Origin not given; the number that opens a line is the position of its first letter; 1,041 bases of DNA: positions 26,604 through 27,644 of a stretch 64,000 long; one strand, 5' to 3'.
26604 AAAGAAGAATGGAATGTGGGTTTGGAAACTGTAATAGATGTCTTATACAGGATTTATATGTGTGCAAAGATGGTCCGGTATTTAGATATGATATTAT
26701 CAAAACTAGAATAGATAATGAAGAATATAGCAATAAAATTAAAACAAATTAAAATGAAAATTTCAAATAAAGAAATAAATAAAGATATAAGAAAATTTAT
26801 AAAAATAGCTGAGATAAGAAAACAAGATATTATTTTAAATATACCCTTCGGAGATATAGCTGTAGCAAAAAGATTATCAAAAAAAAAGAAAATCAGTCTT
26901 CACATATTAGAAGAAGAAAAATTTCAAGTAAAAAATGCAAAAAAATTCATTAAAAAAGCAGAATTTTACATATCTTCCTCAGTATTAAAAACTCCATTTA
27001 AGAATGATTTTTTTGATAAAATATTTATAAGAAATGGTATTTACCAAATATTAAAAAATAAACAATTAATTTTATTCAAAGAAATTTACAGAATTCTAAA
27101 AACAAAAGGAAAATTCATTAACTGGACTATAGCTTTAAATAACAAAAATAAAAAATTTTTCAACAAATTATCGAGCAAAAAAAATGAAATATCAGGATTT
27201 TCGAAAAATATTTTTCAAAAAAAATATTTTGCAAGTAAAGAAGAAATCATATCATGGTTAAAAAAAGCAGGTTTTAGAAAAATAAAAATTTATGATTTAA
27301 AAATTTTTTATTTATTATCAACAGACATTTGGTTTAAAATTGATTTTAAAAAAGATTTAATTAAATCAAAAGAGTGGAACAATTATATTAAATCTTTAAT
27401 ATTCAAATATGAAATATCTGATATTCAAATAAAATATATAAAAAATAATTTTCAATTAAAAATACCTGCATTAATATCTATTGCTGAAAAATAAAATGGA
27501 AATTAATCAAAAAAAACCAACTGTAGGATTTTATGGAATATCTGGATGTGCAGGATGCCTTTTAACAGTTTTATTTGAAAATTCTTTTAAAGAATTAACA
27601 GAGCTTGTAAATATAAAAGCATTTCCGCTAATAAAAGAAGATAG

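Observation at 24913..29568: Sulfhydrogenase-type [NiFe] hydrogenase operon interrupted by a tightly embedded, degenerate methyltransferase-fold gene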

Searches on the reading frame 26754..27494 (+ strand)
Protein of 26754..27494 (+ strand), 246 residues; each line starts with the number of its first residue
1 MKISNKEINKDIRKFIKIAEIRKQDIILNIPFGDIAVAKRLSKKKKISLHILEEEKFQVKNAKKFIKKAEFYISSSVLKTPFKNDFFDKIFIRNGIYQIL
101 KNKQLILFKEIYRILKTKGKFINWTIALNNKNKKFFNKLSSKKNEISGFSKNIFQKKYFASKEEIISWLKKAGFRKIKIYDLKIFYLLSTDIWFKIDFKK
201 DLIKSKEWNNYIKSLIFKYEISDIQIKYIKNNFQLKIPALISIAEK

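Call 4: search_protein_families(library=pfam, proteins=[window:26754-27494:+], max_evalue=1)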
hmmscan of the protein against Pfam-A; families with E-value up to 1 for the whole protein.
window:26754-27494:+ (246 aa): 3 families
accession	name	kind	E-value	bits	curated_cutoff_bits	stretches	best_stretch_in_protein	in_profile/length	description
PF08241.18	Methyltransf_11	-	6.5e-06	27.1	21.2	1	56-122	28-94/95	Methyltransferase domain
PF02353.26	CMAS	-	2.6e-05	24.1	27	1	55-195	94-231/273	Mycolic acid cyclopropane synthetase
PF13649.12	Methyltransf_25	-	0.00016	22.8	27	1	28-119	2-97/97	Methyltransferase domain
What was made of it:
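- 26754..27494 (+): X: 246-aa class I methyltransferase-fold protein, a degenerate member of a BH2331-like family. Methyltransf_11 27.1 bits (call 4).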

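Call 5: find_homologous_proteins(query=window:26754-27491:+, max_evalue=0.001)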
Query window:26754-27491:+ (246 aa): 5 proteins with E <= 0.001 among 1236 candidates.
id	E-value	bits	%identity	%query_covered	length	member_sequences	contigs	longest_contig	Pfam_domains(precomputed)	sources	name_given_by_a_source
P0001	1.3e-143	495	100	100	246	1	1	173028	PF08241.19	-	-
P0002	3.9e-56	209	48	97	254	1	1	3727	PF13847.13,PF13649.13,PF01209.25,PF08241.19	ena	-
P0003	1.5e-55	207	51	96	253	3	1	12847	PF13847.13,PF13649.13,PF01209.25,PF08241.19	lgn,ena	-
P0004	3.4e-54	202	51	96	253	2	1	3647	PF13847.13,PF13649.13,PF01209.25,PF08241.19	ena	-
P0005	1.1e-4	40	38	44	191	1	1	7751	PF13847.13,PF13489.13,PF02353.27,PF13649.13,PF08241.19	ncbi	-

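Call 6: search_protein_families(library=ncbifam, proteins=[window:26754-27494:+], max_evalue=0.01)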
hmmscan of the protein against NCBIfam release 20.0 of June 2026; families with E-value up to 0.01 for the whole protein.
window:26754-27494:+ (246 aa): 7 families
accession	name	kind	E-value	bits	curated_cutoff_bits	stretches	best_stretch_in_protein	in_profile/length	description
TIGR01934.1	MenG_MenH_UbiE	subfamily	3.7e-06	26.4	158.35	1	14-179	30-208/223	ubiquinone/menaquinone biosynthesis methyltransferase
NF045667.1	MTase_DVU1556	equivalog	0.00019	21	155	1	13-178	12-164/213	DVU_1556 family methyltransferase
NF041537.1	ArsM_AhpD_UU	exception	0.00028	19.8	510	1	66-128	126-185/345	arsenite methyltransferase/AhpD domain selenoprotein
TIGR00452.1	TIGR00452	equivalog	0.00059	18.7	275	1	56-183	153-271/316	tRNA 5-methoxyuridine(34)/uridine 5-oxyacetic acid(34) synthase CmoB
NF052510.1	methyltran_MpqE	exception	0.0015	17.9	335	0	18-123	41-151/234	methyl-plastoquinone biosynthesis methyltransferase MpqE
NF008300.0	PRK11088.1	equivalog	0.0046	16.5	303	1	35-127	101-183/272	23S rRNA (guanine(745)-N(1))-methyltransferase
NF008823.0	PRK11873.1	subfamily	0.0055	16.2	263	0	66-184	127-233/272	arsenite methyltransferase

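Call 7: find_encoding_contigs(protein=P0003, flank=8000, max_places=4)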
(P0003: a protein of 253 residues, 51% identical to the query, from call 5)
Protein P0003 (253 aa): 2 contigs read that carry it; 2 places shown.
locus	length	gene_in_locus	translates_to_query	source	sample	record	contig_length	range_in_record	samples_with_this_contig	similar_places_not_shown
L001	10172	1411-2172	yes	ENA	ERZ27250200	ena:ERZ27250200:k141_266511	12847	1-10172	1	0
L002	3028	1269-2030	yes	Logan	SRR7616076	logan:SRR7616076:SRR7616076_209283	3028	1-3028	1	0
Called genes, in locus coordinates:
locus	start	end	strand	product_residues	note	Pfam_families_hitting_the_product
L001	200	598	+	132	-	-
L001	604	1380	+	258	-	-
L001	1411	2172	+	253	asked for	PF01209:Ubie_methyltran (weak), PF13847:Methyltransf_31, PF08241:Methyltransf_11, PF13649:Methyltransf_25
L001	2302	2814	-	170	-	-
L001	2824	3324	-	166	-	-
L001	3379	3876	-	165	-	-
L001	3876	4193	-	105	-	PF05239:PRC (weak)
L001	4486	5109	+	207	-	-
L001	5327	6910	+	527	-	PF00270:DEAD, PF04851:ResIII, PF21210:RNA_helicase_helical, PF00271:Helicase_C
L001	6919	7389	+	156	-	PF04073:tRNA_edit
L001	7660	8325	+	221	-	PF02732:ERCC4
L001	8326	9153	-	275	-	PF01948:PyrI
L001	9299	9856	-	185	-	PF10469:AKAP7_NLS (weak), PF02834:LigT_PEase, PF13563:2_5_RNA_ligase2, PF02834:LigT_PEase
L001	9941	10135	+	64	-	PF04070:DUF378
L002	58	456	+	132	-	-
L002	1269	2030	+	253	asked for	PF01209:Ubie_methyltran (weak), PF13847:Methyltransf_31, PF08241:Methyltransf_11, PF13649:Methyltransf_25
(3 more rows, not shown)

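Call 8: find_encoding_contigs(protein=P0002, flank=5000, max_places=4)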
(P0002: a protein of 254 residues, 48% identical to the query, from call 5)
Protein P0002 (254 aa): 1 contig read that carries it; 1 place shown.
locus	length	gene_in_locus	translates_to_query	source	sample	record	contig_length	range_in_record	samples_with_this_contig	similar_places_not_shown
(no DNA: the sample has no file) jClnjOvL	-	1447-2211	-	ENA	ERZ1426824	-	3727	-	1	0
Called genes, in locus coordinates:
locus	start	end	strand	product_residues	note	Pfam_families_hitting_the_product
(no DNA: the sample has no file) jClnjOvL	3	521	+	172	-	?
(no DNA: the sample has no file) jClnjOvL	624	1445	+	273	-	PF00175:NAD_binding_1, PF10418:DHODB_Fe-S_bind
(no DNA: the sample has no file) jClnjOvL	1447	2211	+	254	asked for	PF01209:Ubie_methyltran, PF13847:Methyltransf_31, PF08241:Methyltransf_11, PF13649:Methyltransf_25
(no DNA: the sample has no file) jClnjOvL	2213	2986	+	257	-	PF01058:Oxidored_q6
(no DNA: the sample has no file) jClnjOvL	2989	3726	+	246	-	?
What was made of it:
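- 26750..26756 (+): G/X junction TAAaATG (1-nt spacer). The same 1-nt spacing is seen in the ERZ1426824 contig that carries P0002 (call 8).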

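Call 9: find_encoding_contigs(protein=P0004, flank=5000, max_places=4)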
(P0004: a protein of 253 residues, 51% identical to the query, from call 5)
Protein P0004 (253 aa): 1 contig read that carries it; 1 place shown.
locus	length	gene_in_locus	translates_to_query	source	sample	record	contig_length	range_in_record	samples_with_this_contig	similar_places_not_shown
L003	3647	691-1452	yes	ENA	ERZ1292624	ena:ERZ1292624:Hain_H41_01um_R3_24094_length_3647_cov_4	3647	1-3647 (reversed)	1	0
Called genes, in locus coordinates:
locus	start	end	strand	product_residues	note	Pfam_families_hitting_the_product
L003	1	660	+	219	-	?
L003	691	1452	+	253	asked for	PF01209:Ubie_methyltran (weak), PF13847:Methyltransf_31, PF08241:Methyltransf_11, PF13649:Methyltransf_25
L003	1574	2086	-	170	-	-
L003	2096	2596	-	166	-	-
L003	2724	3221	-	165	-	-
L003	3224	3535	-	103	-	PF05239:PRC (weak)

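Call 17: search_solved_structures(query=A2, max_evalue=0.01, show_alignments=3)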
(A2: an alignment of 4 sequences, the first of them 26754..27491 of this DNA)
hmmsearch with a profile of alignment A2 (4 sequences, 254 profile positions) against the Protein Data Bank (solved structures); distinct sequences matched with E-value up to 0.01: 17.
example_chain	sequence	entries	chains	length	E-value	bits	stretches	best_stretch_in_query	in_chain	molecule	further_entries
1vl5_A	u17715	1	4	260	1.4e-06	31.8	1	21-181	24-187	unknown conserved protein BH2331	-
3dtn_A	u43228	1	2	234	2.4e-06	31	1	28-190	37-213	Putative Methyltransferase MM_2633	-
4iv8_A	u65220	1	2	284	1.2e-05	28.7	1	29-140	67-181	Phosphoethanolamine N-methyltransferase,putative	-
3dlc_A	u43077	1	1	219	3.2e-05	27.3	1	38-189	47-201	Putative S-adenosyl-L-methionine-dependent Methyltransferase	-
4iv0_A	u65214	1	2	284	7.1e-05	26.2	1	26-152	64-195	Phosphoethanolamine N-methyltransferase, putative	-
4mwz_A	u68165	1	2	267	7.4e-05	26.1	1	26-153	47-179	Phosphoethanolamine N-methyltransferase, putative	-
7qos_A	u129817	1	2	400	9.6e-05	25.7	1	31-209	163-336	Cyclopropane-fatty-acyl-phospholipid synthase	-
1ve3_A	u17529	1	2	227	0.00029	24.2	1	32-138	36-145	hypothetical protein PH0226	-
4ine_A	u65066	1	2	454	0.0017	21.7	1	29-132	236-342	Protein PMT-2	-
3bus_A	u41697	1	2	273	0.0024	21.2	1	21-130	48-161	Methyltransferase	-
2p8j_A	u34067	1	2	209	0.0025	21.1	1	57-141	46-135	S-adenosylmethionine-dependent methyltransferase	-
8hd2_A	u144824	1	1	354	0.0028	20.9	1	37-161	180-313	Methyltransf_25 domain-containing protein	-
3ujd_A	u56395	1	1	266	0.0033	20.7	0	23-148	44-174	Phosphoethanolamine N-methyltransferase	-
3uj6_A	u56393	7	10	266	0.0033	20.7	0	23-148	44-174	Phosphoethanolamine N-methyltransferase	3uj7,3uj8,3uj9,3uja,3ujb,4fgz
3ujc_A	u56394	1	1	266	0.0049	20.1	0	23-148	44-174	Phosphoethanolamine N-methyltransferase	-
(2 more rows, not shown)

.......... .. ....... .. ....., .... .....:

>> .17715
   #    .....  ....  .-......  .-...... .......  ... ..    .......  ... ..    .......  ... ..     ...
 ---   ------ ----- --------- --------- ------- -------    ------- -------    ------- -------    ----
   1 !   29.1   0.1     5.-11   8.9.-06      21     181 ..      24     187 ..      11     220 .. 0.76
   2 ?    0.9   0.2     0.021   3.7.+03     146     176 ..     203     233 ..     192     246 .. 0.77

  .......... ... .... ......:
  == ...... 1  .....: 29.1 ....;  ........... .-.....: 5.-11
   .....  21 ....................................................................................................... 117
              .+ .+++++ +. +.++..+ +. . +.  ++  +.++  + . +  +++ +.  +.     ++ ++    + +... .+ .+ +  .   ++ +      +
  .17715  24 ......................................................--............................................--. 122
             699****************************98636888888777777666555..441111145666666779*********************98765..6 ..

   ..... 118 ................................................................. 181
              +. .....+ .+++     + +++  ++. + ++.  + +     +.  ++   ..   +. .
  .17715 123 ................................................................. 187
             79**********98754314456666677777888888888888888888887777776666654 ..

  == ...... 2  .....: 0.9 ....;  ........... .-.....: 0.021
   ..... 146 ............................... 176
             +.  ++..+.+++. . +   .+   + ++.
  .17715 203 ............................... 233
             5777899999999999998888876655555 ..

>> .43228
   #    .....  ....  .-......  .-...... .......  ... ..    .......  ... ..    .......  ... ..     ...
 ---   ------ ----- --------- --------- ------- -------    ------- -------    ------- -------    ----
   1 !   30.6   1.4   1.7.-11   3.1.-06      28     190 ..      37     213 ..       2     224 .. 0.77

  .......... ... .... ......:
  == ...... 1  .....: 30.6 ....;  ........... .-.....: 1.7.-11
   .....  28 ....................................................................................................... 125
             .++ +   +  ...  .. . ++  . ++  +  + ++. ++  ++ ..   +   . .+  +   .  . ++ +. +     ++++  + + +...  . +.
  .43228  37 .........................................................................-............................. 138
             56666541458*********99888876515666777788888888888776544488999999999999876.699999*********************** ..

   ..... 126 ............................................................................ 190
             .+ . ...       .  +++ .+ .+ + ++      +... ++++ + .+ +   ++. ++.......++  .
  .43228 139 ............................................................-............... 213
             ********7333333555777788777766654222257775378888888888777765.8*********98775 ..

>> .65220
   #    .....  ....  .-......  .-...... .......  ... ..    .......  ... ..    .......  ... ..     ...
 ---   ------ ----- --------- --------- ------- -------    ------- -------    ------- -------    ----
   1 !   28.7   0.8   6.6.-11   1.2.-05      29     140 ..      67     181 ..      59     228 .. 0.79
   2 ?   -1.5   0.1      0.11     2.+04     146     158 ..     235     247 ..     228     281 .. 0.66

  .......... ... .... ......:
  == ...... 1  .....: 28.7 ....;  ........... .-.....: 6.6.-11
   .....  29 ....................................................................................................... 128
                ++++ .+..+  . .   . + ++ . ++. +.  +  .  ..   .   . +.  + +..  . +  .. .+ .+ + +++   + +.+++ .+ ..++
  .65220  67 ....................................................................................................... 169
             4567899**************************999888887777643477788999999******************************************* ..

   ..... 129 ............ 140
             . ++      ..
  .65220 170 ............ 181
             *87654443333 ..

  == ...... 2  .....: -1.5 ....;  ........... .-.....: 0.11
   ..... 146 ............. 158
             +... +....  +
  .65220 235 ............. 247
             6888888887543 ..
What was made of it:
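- Closest known: Phosphoethanolamine N-methyltransferases. Same: The family's invariant E98 aligns with the His of the PMT 'RDAILH' segment (call 17).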

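Call 22: search_protein_representatives(alignment_id=A2)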
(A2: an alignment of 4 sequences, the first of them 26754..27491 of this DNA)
Query: 4 sequences, 254 profile positions. Proteins with E-value up to 0.001 (for the whole library): 2540; up to 1e-10: 244; up to 1e-30: 32. The best 150 are listed.
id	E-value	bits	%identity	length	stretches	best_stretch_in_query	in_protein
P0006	1.3e-95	336.7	-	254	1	1-254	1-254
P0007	7.7e-69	248.9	-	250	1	9-254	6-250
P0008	3.4e-48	181.3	-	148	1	1-148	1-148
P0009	1.2e-45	172.9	-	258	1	12-253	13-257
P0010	2.0e-42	162.4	-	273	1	13-201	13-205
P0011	1.3e-41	159.7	-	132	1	1-133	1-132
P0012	1.9e-39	152.6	-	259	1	13-248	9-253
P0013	1.3e-37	146.5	-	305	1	13-194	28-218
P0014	1.4e-36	143.2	-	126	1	131-254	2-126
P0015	1.6e-36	143.0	-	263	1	29-249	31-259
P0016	9.2e-36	140.5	-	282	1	13-254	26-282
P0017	1.0e-35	140.4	-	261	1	8-246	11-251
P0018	2.5e-34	135.8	-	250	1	9-230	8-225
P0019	1.2e-33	133.6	-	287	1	13-235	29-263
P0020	1.8e-33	133.0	-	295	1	5-238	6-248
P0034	2.9e-31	125.8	-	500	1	13-223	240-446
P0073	5.2e-26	108.6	-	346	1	13-249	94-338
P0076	2.2e-25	106.5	-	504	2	15-254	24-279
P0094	2.0e-23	100.1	-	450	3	15-210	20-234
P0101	1.7e-22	97.1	-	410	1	28-196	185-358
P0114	9.9e-21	91.3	-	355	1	10-250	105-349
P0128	3.4e-19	86.2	-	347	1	22-187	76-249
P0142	2.6e-18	83.3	-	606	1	13-224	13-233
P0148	4.3e-18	82.6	-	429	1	4-187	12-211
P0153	1.2e-17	81.1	-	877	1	13-253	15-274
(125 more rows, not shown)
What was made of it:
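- On BH2331-like archaeal methyltransferase family (defined here by profiles A2/A4): There are 244 cluster representatives at E<=1e-10 (call 22).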

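Call 41: find_homologous_proteins(query=A4, max_evalue=1e-10)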
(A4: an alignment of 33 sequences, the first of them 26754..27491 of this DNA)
Query A4 (33 sequences) (246 aa, profile of the alignment): 51 proteins with E <= 1e-10 among 8000 candidates.
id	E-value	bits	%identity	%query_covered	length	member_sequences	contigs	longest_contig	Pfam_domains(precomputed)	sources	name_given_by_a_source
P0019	9.3e-93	329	28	82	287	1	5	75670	PF13847.13,PF13489.13,PF13649.13,PF00891.25,PF01209.25,PF08241.19,PF08242.19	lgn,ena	-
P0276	8.3e-91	322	35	97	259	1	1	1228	PF13847.13,PF13489.13,PF02353.27,PF05175.21,PF13649.13,PF00891.25,PF08241.19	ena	-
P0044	1.0e-90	322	26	79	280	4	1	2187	PF13847.13,PF13649.13,PF01209.25,PF08241.19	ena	-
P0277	1.3e-88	315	31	83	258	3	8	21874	PF13847.13,PF05175.21,PF13649.13,PF00891.25,PF08241.19,PF08242.19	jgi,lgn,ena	-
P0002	1.3e-85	305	48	97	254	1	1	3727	PF13847.13,PF13649.13,PF01209.25,PF08241.19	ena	-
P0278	1.8e-83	298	30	86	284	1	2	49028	PF13847.13,PF13489.13,PF13649.13,PF01209.25,PF08241.19,PF08242.19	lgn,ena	-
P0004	2.2e-83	298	51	96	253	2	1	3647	PF13847.13,PF13649.13,PF01209.25,PF08241.19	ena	-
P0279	8.4e-83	296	31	69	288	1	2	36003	PF13847.13,PF13489.13,PF02353.27,PF05175.21,PF13649.13,PF20922.4,PF01209.25,PF08241.19,PF08242.19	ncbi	-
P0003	3.0e-82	294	51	96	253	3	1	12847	PF13847.13,PF13649.13,PF01209.25,PF08241.19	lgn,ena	-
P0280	1.8e-81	292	29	85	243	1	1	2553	PF02353.27,PF13649.13,PF05148.22,PF08241.19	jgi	-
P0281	5.6e-80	287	29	65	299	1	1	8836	PF13847.13,PF13489.13,PF05175.21,PF13649.13,PF00891.25,PF01209.25,PF08241.19,PF08242.19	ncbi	-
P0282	8.5e-80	286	43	97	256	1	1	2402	PF13847.13,PF13489.13,PF02353.27,PF13649.13,PF01209.25,PF08241.19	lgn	-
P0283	3.2e-79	284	25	80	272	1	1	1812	PF13847.13,PF13649.13,PF01209.25,PF08241.19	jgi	jgi:ubiquinone/menaquinone biosynthesis C-methylase UbiE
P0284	4.4e-79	284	24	85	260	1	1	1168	PF13847.13,PF13649.13,PF01209.25,PF08241.19,PF08242.19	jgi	jgi:ubiquinone/menaquinone biosynthesis C-methylase UbiE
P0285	4.7e-77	277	24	85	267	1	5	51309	PF13847.13,PF13649.13,PF01209.25,PF08241.19,PF08242.19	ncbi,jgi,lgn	-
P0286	8.0e-77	276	24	85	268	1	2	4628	PF13847.13,PF13649.13,PF01209.25,PF08241.19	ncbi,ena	-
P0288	1.3e-75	272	29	63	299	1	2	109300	PF13649.13,PF01209.25,PF08241.19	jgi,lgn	jgi:ubiquinone/menaquinone biosynthesis C-methylase UbiE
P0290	3.9e-73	264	43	95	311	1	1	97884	PF13847.13,PF02353.27,PF13649.13,PF01209.25,PF08241.19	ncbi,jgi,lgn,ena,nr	ncbi:MAG: methyltransferase domain-containing protein [Nanoarchaeota archaeon]|nr:methyltransferase 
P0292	1.4e-69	253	22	90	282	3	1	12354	-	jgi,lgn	-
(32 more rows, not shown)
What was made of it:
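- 26754..27494 (+): Family profile 241 bits (call 41).
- On BH2331-like archaeal methyltransferase family (defined here by profiles A2/A4): 241 bits to profile A4 (call 41).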

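Call 42: find_encoding_contigs(protein=P0290, flank=6000, max_places=2)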
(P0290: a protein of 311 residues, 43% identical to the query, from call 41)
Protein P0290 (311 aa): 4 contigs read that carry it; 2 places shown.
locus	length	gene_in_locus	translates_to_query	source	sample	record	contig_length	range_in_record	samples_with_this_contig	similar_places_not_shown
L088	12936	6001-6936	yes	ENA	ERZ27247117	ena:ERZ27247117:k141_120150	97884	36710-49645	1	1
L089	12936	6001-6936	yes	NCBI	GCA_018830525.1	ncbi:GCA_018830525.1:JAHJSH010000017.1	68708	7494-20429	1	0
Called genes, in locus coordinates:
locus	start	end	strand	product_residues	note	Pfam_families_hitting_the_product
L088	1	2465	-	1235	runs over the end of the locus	PF13385:Laminin_G_3, PF19077:Big_13 (faint), PF13385:Laminin_G_3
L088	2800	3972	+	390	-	-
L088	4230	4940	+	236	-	-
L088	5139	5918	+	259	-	PF01209:Ubie_methyltran, PF13489:Methyltransf_23 (weak), PF05175:MTS, PF13847:Methyltransf_31, PF08241:Methyltransf_11, PF08242:Methyltransf_12 (weak), PF13649:Methyltransf_25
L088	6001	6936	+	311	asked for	PF02353:CMAS, PF01209:Ubie_methyltran (weak), PF13847:Methyltransf_31, PF08241:Methyltransf_11, PF13649:Methyltransf_25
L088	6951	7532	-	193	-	-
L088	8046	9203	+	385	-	PF02661:Fic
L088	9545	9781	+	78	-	-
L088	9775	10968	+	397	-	PF00152:tRNA-synt_2 (weak), PF13393:tRNA-synt_His, PF01409:tRNA-synt_2d, PF00587:tRNA-synt_2b, PF03129:HGTP_anticodon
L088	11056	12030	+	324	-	PF00044:Gp_dh_N, PF02800:Gp_dh_C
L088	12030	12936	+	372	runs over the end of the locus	PF00162:PGK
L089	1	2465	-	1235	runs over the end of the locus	PF13385:Laminin_G_3, PF19077:Big_13 (faint), PF13385:Laminin_G_3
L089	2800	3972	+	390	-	-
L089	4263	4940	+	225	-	-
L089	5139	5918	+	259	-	PF01209:Ubie_methyltran, PF13489:Methyltransf_23 (weak), PF05175:MTS, PF13847:Methyltransf_31, PF08241:Methyltransf_11, PF08242:Methyltransf_12 (weak), PF13649:Methyltransf_25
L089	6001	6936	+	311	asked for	PF02353:CMAS, PF01209:Ubie_methyltran (weak), PF13847:Methyltransf_31, PF08241:Methyltransf_11, PF13649:Methyltransf_25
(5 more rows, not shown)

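Call 43: find_encoding_contigs(protein=P0282, flank=3000, max_places=2)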
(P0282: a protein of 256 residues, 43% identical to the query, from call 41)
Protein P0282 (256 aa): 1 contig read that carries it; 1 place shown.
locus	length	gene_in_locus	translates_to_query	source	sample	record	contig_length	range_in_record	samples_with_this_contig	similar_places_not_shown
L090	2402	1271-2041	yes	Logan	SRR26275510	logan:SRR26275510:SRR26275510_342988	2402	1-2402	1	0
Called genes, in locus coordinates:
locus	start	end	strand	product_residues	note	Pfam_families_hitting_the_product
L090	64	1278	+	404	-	PF12704:MacB_PCD, PF02687:FtsX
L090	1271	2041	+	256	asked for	PF02353:CMAS, PF01209:Ubie_methyltran, PF13489:Methyltransf_23 (weak), PF13847:Methyltransf_31, PF08241:Methyltransf_11, PF13649:Methyltransf_25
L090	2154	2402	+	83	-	?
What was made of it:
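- On Dedicated hydrogenase subunit or accessory factor: Other family members lie in unrelated contexts (calls 7, 9, 42, 43).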
